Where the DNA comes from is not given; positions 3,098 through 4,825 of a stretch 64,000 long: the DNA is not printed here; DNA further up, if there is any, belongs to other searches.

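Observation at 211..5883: Two-component system in one operon with an orphan ortA-ortB (AKP thiolase) pair and a PLP racemase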

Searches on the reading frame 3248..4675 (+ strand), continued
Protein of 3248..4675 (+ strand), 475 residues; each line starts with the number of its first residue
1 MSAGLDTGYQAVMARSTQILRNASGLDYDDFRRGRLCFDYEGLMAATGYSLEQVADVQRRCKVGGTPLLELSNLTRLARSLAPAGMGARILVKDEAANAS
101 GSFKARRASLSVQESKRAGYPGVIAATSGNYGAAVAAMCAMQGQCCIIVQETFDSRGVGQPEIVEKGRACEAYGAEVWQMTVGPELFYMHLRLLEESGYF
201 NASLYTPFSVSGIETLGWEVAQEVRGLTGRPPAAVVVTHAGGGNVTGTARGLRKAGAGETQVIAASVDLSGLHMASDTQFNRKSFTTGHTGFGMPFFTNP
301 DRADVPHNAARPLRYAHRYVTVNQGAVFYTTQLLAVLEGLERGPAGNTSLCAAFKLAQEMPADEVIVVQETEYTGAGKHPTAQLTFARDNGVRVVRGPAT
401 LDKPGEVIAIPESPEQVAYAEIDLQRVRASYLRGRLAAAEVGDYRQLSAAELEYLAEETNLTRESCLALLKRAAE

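Call 36: search_protein_families(library=ncbifam, proteins=[L009:6589-8229:-, L009:8412-9677:+, L009:498-986:-, L009:1033-1638:-, L017:10733-11569:+, L052:8768-9673:+, L009:5211-6497:-, L071:11423-12763:+, L009:11439-12011:+, L113:7987-9633:+], max_evalue=0.01)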
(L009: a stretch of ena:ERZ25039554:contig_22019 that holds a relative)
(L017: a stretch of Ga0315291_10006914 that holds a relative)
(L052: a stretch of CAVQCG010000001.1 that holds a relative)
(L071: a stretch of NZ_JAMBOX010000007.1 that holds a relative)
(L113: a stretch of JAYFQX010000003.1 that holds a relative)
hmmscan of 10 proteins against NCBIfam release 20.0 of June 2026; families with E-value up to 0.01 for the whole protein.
L009:6589-8229:- (546 aa): 56 families (the best 25 are shown)
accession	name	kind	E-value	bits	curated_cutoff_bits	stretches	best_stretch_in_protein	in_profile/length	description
NF006560.0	PRK09061.1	subfamily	1.7e-59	201.5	340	3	437-546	399-513/517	amidohydrolase family protein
NF006689.0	PRK09237.1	equivalog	2.3e-18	66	371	1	1-101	2-103/383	amidohydrolase/deacetylase family metallohydrolase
NF006839.0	PRK09357.1-4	equivalog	2e-17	62.9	576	1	4-63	2-61/422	dihydroorotase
TIGR00857.1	pyrC_multi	subfamily_domain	5.8e-15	55.2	279.05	2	22-64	6-48/412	dihydroorotase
NF006559.0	PRK09060.1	equivalog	1.4e-14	53.2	482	1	2-63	5-64/444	dihydroorotase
NF004839.0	PRK06189.1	equivalog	1.5e-14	53.5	631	1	1-65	2-64/451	allantoinase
NF006688.0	PRK09236.1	equivalog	9.5e-13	47.7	535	2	457-507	344-397/444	dihydroorotase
NF005791.0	PRK07627.1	equivalog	1.3e-12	47.4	442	1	4-83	3-81/425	dihydroorotase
TIGR03121.1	one_C_dehyd_A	equivalog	2.1e-12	46.1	392.75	2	4-63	2-61/556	formylmethanofuran dehydrogenase subunit A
NF006844.0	PRK09357.2-5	equivalog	3.2e-12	46.2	701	1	1-63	1-63/422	dihydroorotase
TIGR02033.1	D-hydantoinase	equivalog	3.5e-12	46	393.25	1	4-66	1-62/454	dihydropyrimidinase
NF006845.0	PRK09357.2-6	equivalog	1.1e-11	44.1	728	1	4-63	3-63/428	dihydroorotase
TIGR03178.1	allantoinase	equivalog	1.3e-11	43.9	357.85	1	3-64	1-60/441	allantoinase AllB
NF009060.0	PRK12394.1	equivalog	2.1e-11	43.2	442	1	2-93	3-94/381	metallo-dependent hydrolase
NF009941.0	PRK13404.1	subfamily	4.6e-11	42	647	1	2-70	4-69/478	dihydropyrimidinase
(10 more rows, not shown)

L009:8412-9677:+ (421 aa): 2 families
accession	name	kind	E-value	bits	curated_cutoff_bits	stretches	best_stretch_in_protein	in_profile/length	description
NF045908.1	AminopepLapALeg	equivalog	6.9e-12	44.9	600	1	228-419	199-394/396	aminopeptidase LapA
NF007568.0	PRK10199.1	equivalog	4.6e-08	32.7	298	1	249-322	140-213/346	aminopeptidase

L009:498-986:- (162 aa): 1 family
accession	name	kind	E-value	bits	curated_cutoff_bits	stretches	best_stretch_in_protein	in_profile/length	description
TIGR02246.1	TIGR02246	subfamily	8.5e-07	29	33.95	1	27-83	2-58/128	SgcJ/EcaC family oxidoreductase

L009:1033-1638:- (201 aa): 1 family
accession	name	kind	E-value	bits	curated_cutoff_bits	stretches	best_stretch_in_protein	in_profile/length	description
NF002730.0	PRK02628.1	equivalog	5.9e-05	21.4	473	1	41-86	561-606/677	NAD(+) synthase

L017:10733-11569:+ (278 aa): 0 families

L052:8768-9673:+ (301 aa): 0 families

L009:5211-6497:- (428 aa): 6 families
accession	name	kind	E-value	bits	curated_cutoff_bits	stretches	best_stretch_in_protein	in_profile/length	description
NF011933.0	PRK15404.1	subfamily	6.5e-25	88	477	1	52-391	12-348/370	high-affinity branched-chain amino acid ABC transporter substrate-binding protein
TIGR03407.1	urea_ABC_UrtA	exception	1.1e-18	67.3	492.75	1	67-407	1-344/361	urea ABC transporter substrate-binding protein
TIGR03669.1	urea_ABC_arch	equivalog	1.9e-13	50.2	494.8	1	67-402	1-336/375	urea ABC transporter substrate-binding protein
NF049864.1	lipo_LppU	equivalog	0.00054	19.9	135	1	1-130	1-127/199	LppU family putative lipoprotein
NF033636.1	acid_shock_Asr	equivalog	0.00074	20.3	50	1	9-55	5-50/119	acid resistance repetitive basic protein Asr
NF052551.1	EnvBioLpgNMYCTU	equivalog_domain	0.0035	16.7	250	1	9-59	4-51/227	envelope biogenesis lipoprotein LpqN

L071:11423-12763:+ (446 aa): 69 families (the best 25 are shown)
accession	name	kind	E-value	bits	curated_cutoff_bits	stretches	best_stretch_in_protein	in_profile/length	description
NF006228.0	PRK08360.1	equivalog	7e-185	614.9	608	1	7-446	4-443/443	aspartate aminotransferase family protein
NF006368.0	PRK08593.1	equivalog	9.6e-162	538.6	570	1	5-446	5-448/448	aspartate aminotransferase family protein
NF045634.1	LeuMetRace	equivalog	1.2e-133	446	800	1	4-435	1-432/432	leucine/methionine racemase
NF004426.0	PRK05769.1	equivalog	1.7e-130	435.8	552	1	5-430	16-440/441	acetyl ornithine aminotransferase family protein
NF005993.0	PRK08117.1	subfamily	3.6e-121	404.8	574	1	6-431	5-431/433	aspartate aminotransferase family protein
NF004171.0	PRK05639.1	equivalog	6.4e-120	401.1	639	1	8-440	17-454/457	alanine/serine racemase family protein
TIGR00700.1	GABAtrnsam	equivalog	1.9e-112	376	506.65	1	27-429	16-420/420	4-aminobutyrate--2-oxoglutarate transaminase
NF005376.0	PRK06918.1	equivalog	2.7e-112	375.5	676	1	4-431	15-445/451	4-aminobutyrate--2-oxoglutarate transaminase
NF004714.0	PRK06058.1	subfamily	8.1e-109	364.2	639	1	6-429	23-446/447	4-aminobutyrate--2-oxoglutarate transaminase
NF005692.0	PRK07495.1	equivalog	1e-98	330.8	724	1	30-432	26-424/425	4-aminobutyrate--2-oxoglutarate transaminase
NF005985.0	PRK08088.1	equivalog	1.7e-95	320.2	713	1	25-431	22-425/426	4-aminobutyrate--2-oxoglutarate transaminase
NF004718.0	PRK06062.1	subfamily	7e-95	318.2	472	1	12-432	24-451/454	hypothetical protein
NF049939.1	HyAminethphonNHLyPbfA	equivalog_domain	8.8e-95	317.7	525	1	29-429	46-441/442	(R)-1-hydroxy-2-aminoethylphosphonate ammonia-lyase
NF049976.1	AmadipTransam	equivalog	4.8e-91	305.7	650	1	26-430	14-415/416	2-aminoadipate transaminase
TIGR00707.1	argD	subfamily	1.2e-90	304.1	410.05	1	26-427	9-380/381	acetylornithine/succinylornithine family transaminase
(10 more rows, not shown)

L009:11439-12011:+ (190 aa): 16 families
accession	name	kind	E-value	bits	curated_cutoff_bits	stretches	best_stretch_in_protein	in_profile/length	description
NF007408.0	PRK09943.1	equivalog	1.4e-24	86.7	211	1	14-190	7-185/185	HTH-type transcriptional regulator PuuR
NF006015.0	PRK08154.1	subfamily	9e-11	41.5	204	1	5-81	21-97/314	anaerobic benzoate catabolism transcriptional regulator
TIGR03070.1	couple_hipB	subfamily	9.7e-10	38.3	71.65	1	15-62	3-50/58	type II toxin-antitoxin system Y4mF family antitoxin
NF041677.1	trans_regClgR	equivalog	3.2e-08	33.6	170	1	13-70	7-64/113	transcriptional regulator ClgR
NF046032.1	TransRegSlrRBacil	equivalog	1.1e-07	32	250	1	17-77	4-65/149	HTH-type transcriptional regulator SlrR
NF007257.0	PRK09706.1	subfamily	1.4e-07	31.3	101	1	11-81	2-73/135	transcriptional repressor DicA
NF010465.0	PRK13890.1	equivalog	1.5e-07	31.5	96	1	27-75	18-66/121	conjugal transfer protein TrbA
NF041951.1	phage_RstR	subfamily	3.3e-07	30.5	80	1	15-74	3-62/108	RstR family transcriptional repressor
NF047948.1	male_kill_WMK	equivalog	1.9e-06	27.6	300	1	15-73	6-64/300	WO male-killing family protein Wmk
TIGR00270.2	TIGR00270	equivalog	9e-06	25.6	110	1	15-71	76-132/159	multiprotein bridging factor aMBF1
TIGR02612.1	mob_myst_A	hypoth_equivalog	7.8e-05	22.6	122.6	1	19-77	30-90/150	mobile mystery protein A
NF052239.1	antitox_spr1629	equivalog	0.0001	21.6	335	1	16-78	4-66/377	spr1629 family repressor/antitoxin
TIGR01479.1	GMP_PMI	equivalog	0.0011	17.9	372.95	1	116-181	379-444/467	mannose-1-phosphate guanylyltransferase/mannose-6-phosphate isomerase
NF048000.1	ECH1013_TF_S24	equivalog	0.0015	18.4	300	1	17-77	5-66/204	ECH_1013 family putative transcriptional regulator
NF038139.1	Reg_Aceta_RamB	equivalog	0.0036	16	700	1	16-77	4-65/465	acetate metabolism transcriptional regulator RamB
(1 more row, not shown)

L113:7987-9633:+ (548 aa): 67 families (the best 25 are shown)
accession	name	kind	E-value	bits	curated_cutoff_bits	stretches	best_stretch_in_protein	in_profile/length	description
NF006560.0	PRK09061.1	subfamily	1.8e-52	178.3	340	2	3-299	26-303/517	amidohydrolase family protein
NF006689.0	PRK09237.1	equivalog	3.9e-20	71.8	371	2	2-96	2-97/383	amidohydrolase/deacetylase family metallohydrolase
NF006839.0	PRK09357.1-4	equivalog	4.4e-16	58.5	576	1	5-64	2-61/422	dihydroorotase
NF006837.0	PRK09357.1-2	equivalog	9.5e-16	57.4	575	2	5-110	3-109/428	dihydroorotase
NF006559.0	PRK09060.1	equivalog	1.5e-15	56.5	482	1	2-64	4-64/444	dihydroorotase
TIGR03583.1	EF_0837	hypoth_equivalog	2.3e-15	56.6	432.15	2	3-95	1-89/365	amidohydrolase/deacetylase family metallohydrolase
NF004839.0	PRK06189.1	equivalog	9e-15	54.2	631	1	1-81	1-77/451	allantoinase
TIGR03121.1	one_C_dehyd_A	equivalog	1.5e-14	53.2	392.75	2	451-534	422-502/556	formylmethanofuran dehydrogenase subunit A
NF006844.0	PRK09357.2-5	equivalog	4e-14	52.5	701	2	4-65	3-64/422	dihydroorotase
TIGR00857.1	pyrC_multi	subfamily_domain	6.9e-14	51.6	279.05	2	23-65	6-48/412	dihydroorotase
TIGR03178.1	allantoinase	equivalog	9.7e-14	51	357.85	1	4-65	1-60/441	allantoinase AllB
TIGR01178.1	ade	equivalog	1.2e-13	50.5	472.5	1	4-66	1-60/552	adenine deaminase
NF009060.0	PRK12394.1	equivalog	6.8e-13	48.1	442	1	1-67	1-67/381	metallo-dependent hydrolase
NF006688.0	PRK09236.1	equivalog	1.1e-12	47.5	535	2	451-503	339-389/444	dihydroorotase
NF006845.0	PRK09357.2-6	equivalog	1.3e-12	47.2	728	1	5-65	3-64/428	dihydroorotase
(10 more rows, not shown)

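Call 66: find_encoding_contigs(protein=P0001, flank=5000, max_places=2)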
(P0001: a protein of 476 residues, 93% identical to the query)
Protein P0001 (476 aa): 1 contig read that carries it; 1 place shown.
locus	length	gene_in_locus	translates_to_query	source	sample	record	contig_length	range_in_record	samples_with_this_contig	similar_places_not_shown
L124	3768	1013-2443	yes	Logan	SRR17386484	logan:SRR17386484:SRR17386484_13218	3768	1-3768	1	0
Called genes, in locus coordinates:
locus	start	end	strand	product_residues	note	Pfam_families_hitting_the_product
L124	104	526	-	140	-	PF00903:Glyoxalase, PF13468:Glyoxalase_3 (weak), PF13669:Glyoxalase_4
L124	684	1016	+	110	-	PF22010:OrtA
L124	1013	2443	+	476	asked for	PF00291:PALP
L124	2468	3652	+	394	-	PF01168:Ala_racemase_N, PF00842:Ala_racemase_C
